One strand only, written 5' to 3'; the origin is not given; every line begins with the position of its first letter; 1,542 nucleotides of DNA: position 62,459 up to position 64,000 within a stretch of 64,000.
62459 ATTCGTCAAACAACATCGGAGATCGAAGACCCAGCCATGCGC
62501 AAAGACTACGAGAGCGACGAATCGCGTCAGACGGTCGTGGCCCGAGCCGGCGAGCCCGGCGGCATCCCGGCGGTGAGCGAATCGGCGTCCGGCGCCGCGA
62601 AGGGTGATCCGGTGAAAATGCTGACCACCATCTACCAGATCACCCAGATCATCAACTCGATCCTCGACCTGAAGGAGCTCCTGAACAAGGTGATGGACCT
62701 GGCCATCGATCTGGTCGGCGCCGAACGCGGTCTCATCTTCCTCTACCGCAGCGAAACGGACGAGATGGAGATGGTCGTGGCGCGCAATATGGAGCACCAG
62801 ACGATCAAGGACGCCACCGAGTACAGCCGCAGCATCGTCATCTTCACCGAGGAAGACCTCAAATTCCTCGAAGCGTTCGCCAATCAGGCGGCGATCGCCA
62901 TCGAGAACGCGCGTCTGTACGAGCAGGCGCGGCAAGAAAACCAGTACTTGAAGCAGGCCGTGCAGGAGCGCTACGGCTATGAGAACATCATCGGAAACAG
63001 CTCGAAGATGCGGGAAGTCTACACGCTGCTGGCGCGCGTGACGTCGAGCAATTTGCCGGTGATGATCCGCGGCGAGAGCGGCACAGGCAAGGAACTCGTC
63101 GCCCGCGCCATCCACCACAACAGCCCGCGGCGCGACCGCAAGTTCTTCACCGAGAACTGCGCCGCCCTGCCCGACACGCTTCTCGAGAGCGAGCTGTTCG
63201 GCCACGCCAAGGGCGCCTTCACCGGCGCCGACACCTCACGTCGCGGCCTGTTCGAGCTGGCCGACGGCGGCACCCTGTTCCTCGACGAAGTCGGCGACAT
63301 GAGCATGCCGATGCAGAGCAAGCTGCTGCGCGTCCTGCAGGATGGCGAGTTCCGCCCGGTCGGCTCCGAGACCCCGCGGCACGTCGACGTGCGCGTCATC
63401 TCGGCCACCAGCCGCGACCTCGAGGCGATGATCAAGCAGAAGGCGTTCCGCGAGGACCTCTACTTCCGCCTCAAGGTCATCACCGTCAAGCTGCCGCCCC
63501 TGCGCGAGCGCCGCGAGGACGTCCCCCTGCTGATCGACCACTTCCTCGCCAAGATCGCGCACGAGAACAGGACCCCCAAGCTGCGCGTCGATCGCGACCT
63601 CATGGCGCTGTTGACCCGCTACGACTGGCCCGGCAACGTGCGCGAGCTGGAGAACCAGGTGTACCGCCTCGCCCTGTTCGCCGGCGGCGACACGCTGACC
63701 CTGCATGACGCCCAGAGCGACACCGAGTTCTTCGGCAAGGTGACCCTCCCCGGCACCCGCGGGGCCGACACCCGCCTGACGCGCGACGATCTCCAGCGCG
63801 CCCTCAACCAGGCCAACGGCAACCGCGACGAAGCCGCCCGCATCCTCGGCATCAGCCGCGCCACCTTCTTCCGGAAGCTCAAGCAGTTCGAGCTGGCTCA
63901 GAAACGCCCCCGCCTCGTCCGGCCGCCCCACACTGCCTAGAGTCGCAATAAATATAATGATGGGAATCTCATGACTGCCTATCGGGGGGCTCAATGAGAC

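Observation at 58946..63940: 1664-aa Ser/Thr kinase-STAND ATPase-TPR-GAF-sigma54 activator fusion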

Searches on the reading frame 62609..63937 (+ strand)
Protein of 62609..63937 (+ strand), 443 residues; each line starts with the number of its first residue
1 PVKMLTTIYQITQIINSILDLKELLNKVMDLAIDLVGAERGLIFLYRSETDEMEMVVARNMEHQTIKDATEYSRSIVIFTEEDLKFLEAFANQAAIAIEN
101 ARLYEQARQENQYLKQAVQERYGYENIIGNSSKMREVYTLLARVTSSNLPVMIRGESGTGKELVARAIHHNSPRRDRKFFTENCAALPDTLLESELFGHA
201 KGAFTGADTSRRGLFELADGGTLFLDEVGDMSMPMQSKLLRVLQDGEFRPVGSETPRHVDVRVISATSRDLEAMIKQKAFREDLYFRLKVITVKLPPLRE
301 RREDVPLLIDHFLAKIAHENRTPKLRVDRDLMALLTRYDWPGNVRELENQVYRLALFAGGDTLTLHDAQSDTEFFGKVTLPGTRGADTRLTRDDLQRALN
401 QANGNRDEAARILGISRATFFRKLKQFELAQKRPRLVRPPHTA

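Call 65: search_solved_structures(query=window:62609-63937:+, max_evalue=1e-30)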
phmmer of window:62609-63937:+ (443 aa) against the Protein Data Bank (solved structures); distinct sequences matched with E-value up to 1e-30: 35.
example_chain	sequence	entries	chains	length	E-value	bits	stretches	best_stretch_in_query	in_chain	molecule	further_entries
9qq6_C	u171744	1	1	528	1.9e-85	290.6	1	98-421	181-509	Nif-specific regulatory protein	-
1ojl_A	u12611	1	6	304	6e-80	272.5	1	126-425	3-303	TRANSCRIPTIONAL REGULATORY PROTEIN ZRAR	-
8p53_C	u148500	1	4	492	1.4e-77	264.7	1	102-357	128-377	Transcriptional regulator FleQ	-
8pb9_D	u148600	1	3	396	5e-77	262.9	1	102-357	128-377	Transcriptional regulator FleQ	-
6jdl_A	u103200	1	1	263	9e-77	262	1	125-357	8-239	Nitrogen assimilation regulatory protein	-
6jdi_A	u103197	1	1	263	9e-77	262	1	125-357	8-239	Nitrogen assimilation regulatory protein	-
5exp_A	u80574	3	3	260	1.1e-76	261.7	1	124-357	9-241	Transcriptional regulator FleQ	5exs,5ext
7ejw_C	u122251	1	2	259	1.6e-76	261.2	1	125-357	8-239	Transcriptional regulator FleQ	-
6j7e_A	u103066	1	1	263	1.7e-76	261.1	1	125-357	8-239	Nitrogen assimilation regulatory protein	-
5exx_A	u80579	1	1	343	1.9e-76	261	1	124-357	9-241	Transcriptional regulator FleQ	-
4l4u_A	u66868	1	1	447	5.1e-75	256.3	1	46-428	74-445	Transcriptional regulator (NtrC family)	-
26jl_A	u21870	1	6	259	1.8e-70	241.2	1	126-357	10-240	Flagellar regulatory protein A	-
1ny5_A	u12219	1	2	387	1.4e-69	238.3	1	46-361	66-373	transcriptional regulator (NtrC family)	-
4ly6_A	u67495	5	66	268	9.9e-68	232.3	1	108-361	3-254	Transcriptional regulator (NtrC family)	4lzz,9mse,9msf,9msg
3dzd_A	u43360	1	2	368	1.1e-67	232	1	126-362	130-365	Transcriptional regulator (NtrC family)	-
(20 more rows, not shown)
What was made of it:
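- bEBP module: the closest solved relatives are NifA (9qq6), ZraR, FleQ and NtrC1 (call 65).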
